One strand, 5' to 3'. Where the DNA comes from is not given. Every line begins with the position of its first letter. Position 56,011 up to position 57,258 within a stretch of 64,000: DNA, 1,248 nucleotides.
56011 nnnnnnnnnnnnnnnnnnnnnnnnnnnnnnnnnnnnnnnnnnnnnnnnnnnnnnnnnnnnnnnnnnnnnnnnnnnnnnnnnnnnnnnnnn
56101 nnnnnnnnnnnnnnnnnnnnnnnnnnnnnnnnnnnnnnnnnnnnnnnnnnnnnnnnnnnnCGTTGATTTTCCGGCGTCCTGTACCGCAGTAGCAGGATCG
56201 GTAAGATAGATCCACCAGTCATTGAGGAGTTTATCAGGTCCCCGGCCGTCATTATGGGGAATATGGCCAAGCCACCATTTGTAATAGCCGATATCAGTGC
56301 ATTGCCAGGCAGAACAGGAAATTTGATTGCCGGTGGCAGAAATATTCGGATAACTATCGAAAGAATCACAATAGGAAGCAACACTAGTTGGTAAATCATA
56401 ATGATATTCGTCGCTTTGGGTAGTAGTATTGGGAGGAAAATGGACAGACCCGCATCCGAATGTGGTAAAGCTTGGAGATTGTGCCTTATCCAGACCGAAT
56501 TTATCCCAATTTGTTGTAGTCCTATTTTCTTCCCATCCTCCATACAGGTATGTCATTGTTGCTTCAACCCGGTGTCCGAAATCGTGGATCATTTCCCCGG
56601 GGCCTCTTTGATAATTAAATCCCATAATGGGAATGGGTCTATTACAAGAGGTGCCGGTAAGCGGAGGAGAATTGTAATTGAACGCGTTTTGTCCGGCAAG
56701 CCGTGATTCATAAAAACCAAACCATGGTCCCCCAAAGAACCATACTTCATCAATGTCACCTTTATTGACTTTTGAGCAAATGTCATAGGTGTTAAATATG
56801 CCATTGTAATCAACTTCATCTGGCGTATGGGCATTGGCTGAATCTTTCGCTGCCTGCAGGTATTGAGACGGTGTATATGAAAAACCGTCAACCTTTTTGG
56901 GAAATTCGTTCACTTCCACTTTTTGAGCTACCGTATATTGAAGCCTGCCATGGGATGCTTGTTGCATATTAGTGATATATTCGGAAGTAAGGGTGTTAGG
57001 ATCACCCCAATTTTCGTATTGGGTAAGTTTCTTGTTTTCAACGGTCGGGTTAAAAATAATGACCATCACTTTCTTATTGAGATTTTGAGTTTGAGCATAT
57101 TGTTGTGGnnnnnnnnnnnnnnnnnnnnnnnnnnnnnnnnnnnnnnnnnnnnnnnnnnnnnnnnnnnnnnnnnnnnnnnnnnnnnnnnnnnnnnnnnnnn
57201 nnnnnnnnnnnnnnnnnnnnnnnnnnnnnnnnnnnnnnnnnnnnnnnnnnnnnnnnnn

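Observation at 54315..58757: A dockerin and cohesin-like pair is co-operonic with a membrane-anchored subtilase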

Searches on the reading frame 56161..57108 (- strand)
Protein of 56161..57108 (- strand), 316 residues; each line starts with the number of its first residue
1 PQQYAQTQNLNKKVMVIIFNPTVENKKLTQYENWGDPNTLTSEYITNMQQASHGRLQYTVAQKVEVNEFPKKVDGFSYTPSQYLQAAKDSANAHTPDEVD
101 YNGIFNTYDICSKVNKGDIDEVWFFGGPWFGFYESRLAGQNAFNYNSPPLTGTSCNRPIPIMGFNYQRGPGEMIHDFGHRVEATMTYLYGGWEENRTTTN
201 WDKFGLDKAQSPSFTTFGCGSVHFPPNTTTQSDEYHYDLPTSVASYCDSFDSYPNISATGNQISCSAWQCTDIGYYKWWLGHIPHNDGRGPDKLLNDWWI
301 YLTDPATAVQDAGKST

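Call 31: search_solved_structures(query=A2, max_evalue=10, show_alignments=2)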
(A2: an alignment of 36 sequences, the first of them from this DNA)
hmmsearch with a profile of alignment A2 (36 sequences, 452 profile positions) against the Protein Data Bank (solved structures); distinct sequences matched with E-value up to 10: 5.
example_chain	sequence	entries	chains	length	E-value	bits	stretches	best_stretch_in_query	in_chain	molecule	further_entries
2yxc_A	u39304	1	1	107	0.2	13.7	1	249-274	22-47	Cytochrome c3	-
1wr5_A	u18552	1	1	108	0.21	13.6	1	250-274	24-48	Cytochrome c3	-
2yyx_A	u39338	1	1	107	0.25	13.4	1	250-274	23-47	Cytochrome c3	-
2z47_A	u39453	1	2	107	0.29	13.2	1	250-273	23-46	Cytochrome c3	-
2ewu_A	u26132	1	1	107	0.35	12.9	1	249-274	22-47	Cytochrome c3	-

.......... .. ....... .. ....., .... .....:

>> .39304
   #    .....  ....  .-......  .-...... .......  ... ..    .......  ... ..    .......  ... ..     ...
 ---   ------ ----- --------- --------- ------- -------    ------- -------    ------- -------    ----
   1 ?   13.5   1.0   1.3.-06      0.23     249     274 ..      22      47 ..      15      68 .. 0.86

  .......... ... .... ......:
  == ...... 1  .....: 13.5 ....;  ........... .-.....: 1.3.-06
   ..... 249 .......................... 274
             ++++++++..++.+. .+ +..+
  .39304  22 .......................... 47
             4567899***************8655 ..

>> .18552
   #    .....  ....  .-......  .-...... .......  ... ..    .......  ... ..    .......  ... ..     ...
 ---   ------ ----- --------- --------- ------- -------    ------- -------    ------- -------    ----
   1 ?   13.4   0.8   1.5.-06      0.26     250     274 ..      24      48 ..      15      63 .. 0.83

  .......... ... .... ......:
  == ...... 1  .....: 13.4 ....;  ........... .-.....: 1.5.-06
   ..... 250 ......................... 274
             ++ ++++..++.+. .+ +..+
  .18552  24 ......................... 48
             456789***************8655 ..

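Call 43: find_related_loci(query=A2, collection=genome_contigs, flank=10000)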
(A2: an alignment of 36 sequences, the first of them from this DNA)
Query A2 (316 aa) in genome_contigs; peptide patterns used: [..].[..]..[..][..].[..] (x = any residue, [..] = any of these).
215 stretches matched a pattern; 208 encode a relative of the query (tblastn E <= 1e-3); the best 80 are kept; 80 distinct loci.
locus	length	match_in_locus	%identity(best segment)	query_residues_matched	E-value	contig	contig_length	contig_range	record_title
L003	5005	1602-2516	52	8-309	8e-110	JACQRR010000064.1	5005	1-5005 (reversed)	MAG: Candidatus Roizmanbacteria bacterium isolate NC_groundwater_1364_Ag_S-0.2um_37_64 S_p2_S4_coassembly_k141_1278115,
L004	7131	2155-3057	53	8-305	2e-109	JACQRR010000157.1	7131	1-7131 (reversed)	MAG: Candidatus Roizmanbacteria bacterium isolate NC_groundwater_1364_Ag_S-0.2um_37_64 S_p2_S4_coassembly_k141_3703351,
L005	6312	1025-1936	49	9-309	4e-100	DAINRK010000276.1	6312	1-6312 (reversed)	MAG TPA_asm: Anaerolineales bacterium isolate CTOTU25444 NODE_679_length_6312_cov_5.298226, whole genome shotgun sequenc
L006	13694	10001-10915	46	2-305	4e-98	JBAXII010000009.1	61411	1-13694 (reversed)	MAG: bacterium isolate ELA345 MAG345_9, whole genome shotgun sequence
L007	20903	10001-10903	48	12-309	5e-98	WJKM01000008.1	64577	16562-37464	MAG: Candidatus Dojkabacteria bacterium isolate Bin_125 k141_1253170, whole genome shotgun sequence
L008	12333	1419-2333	44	6-305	3e-95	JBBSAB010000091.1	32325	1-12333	MAG: Polyangiales bacterium isolate La6_concoct.130 La6_concoct.130_K_306793_L_32325_cov_31.0000, whole genome shotgun s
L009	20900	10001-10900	44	7-305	2e-93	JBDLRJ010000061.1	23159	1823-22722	MAG: Pseudomonadota bacterium isolate icacos_2019_sw_WHONDRS-S19S_0094_B_bin.166 scaffold_532571, whole genome shotgun s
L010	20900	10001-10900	45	12-305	5e-92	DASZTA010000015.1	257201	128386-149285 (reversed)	MAG TPA_asm: Polyangiaceae bacterium isolate SMAG_U6064 k141_329306, whole genome shotgun sequence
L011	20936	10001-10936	43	2-313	2e-91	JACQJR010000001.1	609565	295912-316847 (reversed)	MAG: Candidatus Microgenomates bacterium isolate NC_groundwater_1156_Ag_S-0.1um_40_307 S_p1_S3_coassembly_k141_153347, w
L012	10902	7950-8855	46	10-309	4e-91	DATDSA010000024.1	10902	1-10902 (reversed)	MAG TPA_asm: Patescibacteria group bacterium isolate SMAG_U7991 k141_1963821, whole genome shotgun sequence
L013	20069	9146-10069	47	6-309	1e-90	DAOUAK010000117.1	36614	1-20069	MAG TPA_asm: Chloroflexia bacterium isolate H63_651 k137_370546, whole genome shotgun sequence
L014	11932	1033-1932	44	12-306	5e-90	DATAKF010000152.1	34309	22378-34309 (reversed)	MAG TPA_asm: Polyangiaceae bacterium isolate SMAG_U6931 k141_9492, whole genome shotgun sequence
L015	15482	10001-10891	42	10-305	2e-89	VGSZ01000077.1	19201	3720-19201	MAG: Deltaproteobacteria bacterium isolate K_DeepCast_35m_m1_088 K_DeepCast_35m_m1_088_Ga0194129_10004260, whole genome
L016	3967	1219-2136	45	10-309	9e-90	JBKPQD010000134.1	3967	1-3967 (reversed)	MAG: Chloroflexota bacterium isolate GS_EKS_MAG_00085 GS_EKS_000001205621, whole genome shotgun sequence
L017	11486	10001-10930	44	10-309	8e-89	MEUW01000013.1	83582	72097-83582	MAG: candidate division WWE3 bacterium RBG_19FT_COMBO_53_11 rbg_19ft_combo_scaffold_417, whole genome shotgun sequence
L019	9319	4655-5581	45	6-305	9e-88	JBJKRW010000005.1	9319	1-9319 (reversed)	MAG: Microgenomates group bacterium isolate Bin_68 S1Ck127_3728299_flag_1_multi_6.6298_len_9319, whole genome shotgun se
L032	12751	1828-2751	50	10-311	1e-104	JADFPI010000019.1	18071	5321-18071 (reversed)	MAG: Patescibacteria group bacterium isolate B72T1L10 B72T1L10_NODE4418, whole genome shotgun sequence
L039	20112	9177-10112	41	12-310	3e-79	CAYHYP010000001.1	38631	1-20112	MAG TPA_asm: uncultured Gammaproteobacteria bacterium isolate ERP119705_co16_27 genome assembly, contig: NODE_804_length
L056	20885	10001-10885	40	13-305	4e-72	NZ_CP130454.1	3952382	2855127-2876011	Candidatus Fervidibacter sacchari strain PD1 chromosome, complete genome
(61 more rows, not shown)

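Call 52: search_protein_families(library=pfam, proteins=[L003:873-2516:+, L019:3902-5599:+, L032:2966-4816:+, L039:11738-12826:+, L039:13306-14148:+], max_evalue=0.05)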
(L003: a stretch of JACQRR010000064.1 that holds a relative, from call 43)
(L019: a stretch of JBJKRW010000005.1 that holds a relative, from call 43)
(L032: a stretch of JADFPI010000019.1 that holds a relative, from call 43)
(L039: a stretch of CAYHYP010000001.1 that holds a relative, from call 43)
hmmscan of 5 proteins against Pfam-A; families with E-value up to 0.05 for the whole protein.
L003:873-2516:+ (548 aa): 1 family
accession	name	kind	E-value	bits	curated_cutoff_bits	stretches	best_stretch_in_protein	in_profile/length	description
PF00404.24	Dockerin_1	-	0.0042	17.7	22.9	1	158-196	6-51/57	Dockerin type I domain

L019:3902-5599:+ (566 aa): 2 families
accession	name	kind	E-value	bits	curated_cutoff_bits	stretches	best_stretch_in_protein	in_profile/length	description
PF00404.24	Dockerin_1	-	0.0013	19.3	22.9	1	155-193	6-51/57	Dockerin type I domain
PF04625.18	DEC-1_N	-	0.0064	16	29.2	1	221-270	114-156/403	DEC-1 protein, N-terminal region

L032:2966-4816:+ (617 aa): 4 families
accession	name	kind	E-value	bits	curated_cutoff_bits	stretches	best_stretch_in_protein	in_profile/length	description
PF00127.26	Copper-bind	-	8.6e-13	49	21.2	1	532-615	6-98/99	Copper binding proteins, plastocyanin/azurin family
PF13229.12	Beta_helix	-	2.5e-05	24.4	25.9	1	99-223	23-124/158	Right handed beta helix region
PF00404.24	Dockerin_1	-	0.00029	21.4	22.9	1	447-492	2-52/57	Dockerin type I domain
PF13517.12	FG-GAP_3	-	0.021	15.8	26.9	0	433-458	35-60/61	FG-GAP-like repeat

L039:11738-12826:+ (363 aa): 2 families
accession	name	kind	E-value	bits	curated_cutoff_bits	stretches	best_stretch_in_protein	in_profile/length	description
PF00963.24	Cohesin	-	1.3e-06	29.1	24.1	1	51-172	6-117/139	Cohesin domain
PF13004.13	BACON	-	0.038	14.4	25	1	205-240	20-53/61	Putative binding domain, N-terminal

L039:13306-14148:+ (281 aa): 2 families
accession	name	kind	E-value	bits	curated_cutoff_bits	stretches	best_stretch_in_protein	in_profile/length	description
PF17870.6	Insulin_TMD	-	0.0046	17.4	33.4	1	9-35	16-42/47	Insulin receptor trans-membrane segment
PF12276.13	DUF3617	-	0.0081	17.4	24.5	0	103-153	28-79/106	Protein of unknown function (DUF3617)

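Call 63: search_protein_families(library=pfam, proteins=[L056:3789-4862:+, L056:4958-5686:+, L056:5911-7899:+, L056:7937-9022:+, L056:8913-9626:+, L056:9914-10888:+, L056:11008-13860:+, L056:13878-14612:+, L056:14619-16646:+, L056:16817-18487:+], max_evalue=0.001)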
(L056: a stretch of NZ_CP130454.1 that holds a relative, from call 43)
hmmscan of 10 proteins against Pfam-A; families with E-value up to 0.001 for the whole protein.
L056:3789-4862:+ (357 aa): 2 families
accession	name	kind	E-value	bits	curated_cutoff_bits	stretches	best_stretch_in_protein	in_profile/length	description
PF12833.13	HTH_18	-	2.2e-24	86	33.6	1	265-344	1-80/80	Helix-turn-helix domain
PF00165.29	HTH_AraC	-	6.3e-20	71.3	26.6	2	307-343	7-42/42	Bacterial regulatory helix-turn-helix proteins, AraC family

L056:4958-5686:+ (242 aa): 2 families
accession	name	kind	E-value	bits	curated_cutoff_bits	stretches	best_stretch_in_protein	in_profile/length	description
PF07963.17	N_methyl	-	9.4e-09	34.9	21.2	1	11-34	4-27/27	Prokaryotic N-terminal methylation motif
PF07596.16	SBP_bac_10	-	1e-08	36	23.3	1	39-80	2-42/268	Protein of unknown function (DUF1559)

L056:5911-7899:+ (662 aa): 2 families
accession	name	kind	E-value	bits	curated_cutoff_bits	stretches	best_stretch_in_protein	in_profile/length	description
PF20581.3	DUF6785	-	2.8e-114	382.8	25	1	8-483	4-464/498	Family of unknown function (DUF6785)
PF20580.3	DUF6784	-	1.5e-29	102.6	26.4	1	564-661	3-100/101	Domain of unknown function (DUF6784)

L056:7937-9022:+ (361 aa): 1 family
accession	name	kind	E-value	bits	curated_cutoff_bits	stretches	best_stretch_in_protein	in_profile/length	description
PF01208.23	URO-D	-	7.8e-11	42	23.9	1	99-209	77-193/346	Uroporphyrinogen decarboxylase (URO-D)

L056:8913-9626:+ (237 aa): 2 families
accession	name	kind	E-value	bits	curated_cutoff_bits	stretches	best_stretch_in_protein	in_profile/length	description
PF03358.20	FMN_red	-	3.2e-24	85.7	24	1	46-172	1-115/152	NADPH-dependent FMN reductase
PF02525.22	Flavodoxin_2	-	1.9e-11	44.5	27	1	47-175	2-137/198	Flavodoxin-like fold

L056:9914-10888:+ (324 aa): 0 families

L056:11008-13860:+ (950 aa): 7 families
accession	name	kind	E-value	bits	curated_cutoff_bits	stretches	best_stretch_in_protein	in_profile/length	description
PF00133.28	tRNA-synt_1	-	1.2e-140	469.4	22.7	1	33-657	2-413/414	tRNA synthetases class I (I, L, M and V)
PF08264.19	Anticodon_1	-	9.3e-30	103.9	25.1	1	702-858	1-147/148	Anticodon-binding domain of tRNA ligase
PF09334.17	tRNA-synt_1g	-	2.2e-20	73.2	20.1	1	65-214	8-134/391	tRNA synthetases class I (M)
PF06827.20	zf-FPG_IleRS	-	1.8e-08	34.5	21.3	1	914-943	1-30/30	Zinc finger found in FPG and IleRS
PF01921.24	tRNA-synt_1f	-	2.2e-07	30.6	27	1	595-676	260-339/360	tRNA synthetases class I (K)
PF01406.26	tRNA-synt_1e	-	4.1e-06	26.8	27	0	595-661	230-295/301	tRNA synthetases class I (C) catalytic domain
PF13603.12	tRNA-synt_1_2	-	0.00052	20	25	1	312-369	84-141/185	Leucyl-tRNA synthetase, editing domain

L056:13878-14612:+ (244 aa): 1 family
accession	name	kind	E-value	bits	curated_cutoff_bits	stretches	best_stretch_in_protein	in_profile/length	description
PF00899.27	ThiF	-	2e-78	263.2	28.1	1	9-238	1-238/238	ThiF family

L056:14619-16646:+ (675 aa): 4 families
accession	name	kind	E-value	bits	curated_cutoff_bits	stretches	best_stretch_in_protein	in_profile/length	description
PF11790.14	Glyco_hydro_cc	-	2.1e-06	27.9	21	1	410-562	72-215/237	Glycosyl hydrolase catalytic core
PF01229.23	Glyco_hydro_39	-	6.6e-05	22.3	26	1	394-517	136-271/472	Glycosyl hydrolases family 39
PF07745.19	Glyco_hydro_53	-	0.00013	21.6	24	1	309-520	23-247/340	Glycosyl hydrolase family 53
PF04620.18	FlaA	-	0.00094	19.3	25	0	80-126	117-163/230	Flagellar filament outer layer protein Flaa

L056:16817-18487:+ (556 aa): 1 family
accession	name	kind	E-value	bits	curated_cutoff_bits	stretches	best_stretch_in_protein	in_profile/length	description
PF13517.12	FG-GAP_3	-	5.5e-11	43.3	26.9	0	138-184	1-45/61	FG-GAP-like repeat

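Call 75: search_protein_families(library=pfam, proteins=[L032:5108-5743:+, L032:5769-6425:+, L032:14-1411:+, L032:1720-2961:+], max_evalue=0.1)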
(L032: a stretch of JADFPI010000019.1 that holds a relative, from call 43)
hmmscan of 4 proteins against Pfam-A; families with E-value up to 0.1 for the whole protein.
L032:5108-5743:+ (211 aa): 1 family
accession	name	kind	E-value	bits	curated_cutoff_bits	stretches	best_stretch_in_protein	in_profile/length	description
PF06442.17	DHFR_2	-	0.092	13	25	0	53-73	9-29/78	R67 dihydrofolate reductase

L032:5769-6425:+ (218 aa): 2 families
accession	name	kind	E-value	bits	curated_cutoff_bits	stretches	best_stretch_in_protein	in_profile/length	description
PF00127.26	Copper-bind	-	5e-11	43.3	21.2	1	42-118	13-98/99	Copper binding proteins, plastocyanin/azurin family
PF13473.12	Cupredoxin_1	-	6.1e-06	26.6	27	1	17-118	8-104/104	Cupredoxin-like domain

L032:14-1411:+ (465 aa): 2 families
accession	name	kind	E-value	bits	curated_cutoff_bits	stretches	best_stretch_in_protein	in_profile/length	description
PF25275.1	Golvesin_C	-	7.2e-24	84.8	31.6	1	361-462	30-131/132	Golvesin C-terminal domain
PF14885.12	GHL15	-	2e-07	31.7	27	1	80-237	125-270/271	Hypothetical glycosyl hydrolase family 15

L032:1720-2961:+ (413 aa): 2 families
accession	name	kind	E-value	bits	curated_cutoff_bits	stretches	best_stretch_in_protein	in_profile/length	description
PF00404.24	Dockerin_1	-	0.00032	21.3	22.9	1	362-410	2-55/57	Dockerin type I domain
PF13517.12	FG-GAP_3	-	0.0011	20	26.9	0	329-373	16-60/61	FG-GAP-like repeat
